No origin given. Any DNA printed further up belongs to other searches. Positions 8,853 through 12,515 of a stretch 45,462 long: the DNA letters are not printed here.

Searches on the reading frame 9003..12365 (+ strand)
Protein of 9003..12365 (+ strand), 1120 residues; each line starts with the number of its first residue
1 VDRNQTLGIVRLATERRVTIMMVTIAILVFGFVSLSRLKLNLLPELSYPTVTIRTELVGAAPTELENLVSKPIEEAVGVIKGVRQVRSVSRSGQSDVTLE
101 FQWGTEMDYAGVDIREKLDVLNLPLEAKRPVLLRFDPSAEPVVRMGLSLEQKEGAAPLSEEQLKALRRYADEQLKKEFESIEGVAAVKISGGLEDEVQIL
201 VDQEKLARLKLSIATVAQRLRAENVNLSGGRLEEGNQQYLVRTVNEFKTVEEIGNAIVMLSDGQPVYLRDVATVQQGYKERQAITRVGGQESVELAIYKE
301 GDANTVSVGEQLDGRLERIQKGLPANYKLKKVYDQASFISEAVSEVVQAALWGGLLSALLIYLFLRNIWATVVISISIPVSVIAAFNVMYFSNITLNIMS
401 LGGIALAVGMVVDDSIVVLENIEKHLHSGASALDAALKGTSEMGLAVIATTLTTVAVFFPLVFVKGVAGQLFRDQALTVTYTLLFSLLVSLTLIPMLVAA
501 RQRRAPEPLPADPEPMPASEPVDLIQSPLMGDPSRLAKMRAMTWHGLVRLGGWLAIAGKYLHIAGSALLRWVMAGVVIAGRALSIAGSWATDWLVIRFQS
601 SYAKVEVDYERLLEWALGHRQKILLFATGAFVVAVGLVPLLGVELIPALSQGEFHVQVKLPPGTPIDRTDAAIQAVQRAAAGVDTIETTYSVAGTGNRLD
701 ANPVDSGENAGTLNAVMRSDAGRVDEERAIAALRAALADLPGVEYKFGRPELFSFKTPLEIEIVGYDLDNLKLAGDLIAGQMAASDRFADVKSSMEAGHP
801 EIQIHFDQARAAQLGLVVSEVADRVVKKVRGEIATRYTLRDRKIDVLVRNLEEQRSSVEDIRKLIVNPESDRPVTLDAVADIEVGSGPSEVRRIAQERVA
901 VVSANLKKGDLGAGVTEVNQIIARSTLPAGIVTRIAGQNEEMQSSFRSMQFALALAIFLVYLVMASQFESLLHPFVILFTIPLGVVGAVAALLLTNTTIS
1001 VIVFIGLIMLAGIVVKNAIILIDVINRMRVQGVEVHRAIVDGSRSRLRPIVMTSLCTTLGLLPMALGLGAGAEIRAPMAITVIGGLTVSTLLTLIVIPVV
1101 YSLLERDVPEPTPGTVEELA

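Call 74: search_protein_families(library=pfam, proteins=[window:9003-12365:+], max_evalue=0.00001)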
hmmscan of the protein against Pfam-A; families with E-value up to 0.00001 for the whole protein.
window:9003-12365:+ (1120 aa): 2 families
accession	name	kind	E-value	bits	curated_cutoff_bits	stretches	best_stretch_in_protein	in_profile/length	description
PF00873.25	ACR_tran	-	4.2e-259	862.8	28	2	9-500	1-488/1021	AcrB/AcrD/AcrF family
PF03176.21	MMPL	-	9.6e-12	44.9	20.5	2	913-1107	105-305/333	MMPL family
